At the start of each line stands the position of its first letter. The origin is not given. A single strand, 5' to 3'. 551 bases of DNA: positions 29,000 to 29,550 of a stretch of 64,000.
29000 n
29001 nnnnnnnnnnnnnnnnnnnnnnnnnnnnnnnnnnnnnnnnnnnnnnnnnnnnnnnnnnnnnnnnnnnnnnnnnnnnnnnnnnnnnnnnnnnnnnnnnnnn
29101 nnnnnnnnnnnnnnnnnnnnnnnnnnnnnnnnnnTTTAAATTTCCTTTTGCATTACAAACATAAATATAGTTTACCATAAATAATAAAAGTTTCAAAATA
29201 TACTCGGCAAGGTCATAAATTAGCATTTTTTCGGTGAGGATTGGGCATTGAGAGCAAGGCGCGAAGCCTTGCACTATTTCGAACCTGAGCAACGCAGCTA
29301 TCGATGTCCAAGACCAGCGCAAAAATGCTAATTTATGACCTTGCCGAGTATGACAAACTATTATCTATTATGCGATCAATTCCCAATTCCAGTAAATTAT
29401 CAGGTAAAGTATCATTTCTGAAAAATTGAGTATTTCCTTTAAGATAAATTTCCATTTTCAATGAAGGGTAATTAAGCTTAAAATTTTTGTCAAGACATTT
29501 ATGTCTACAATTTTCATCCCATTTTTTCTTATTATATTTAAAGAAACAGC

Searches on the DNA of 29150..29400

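Call 68: search_rna_families(source=window, start=29150, end=29400, threshold=evalue, max_evalue=1)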
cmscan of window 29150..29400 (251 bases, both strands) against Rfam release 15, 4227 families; matches with E-value up to 1: 1.
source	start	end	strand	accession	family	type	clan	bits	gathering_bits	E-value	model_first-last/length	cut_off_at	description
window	29279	29350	+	RF02089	CLRN1-AS1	Gene; lncRNA;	-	11.9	48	0.81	1-79/79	no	CLRN1 antisense RNA 1 conserved region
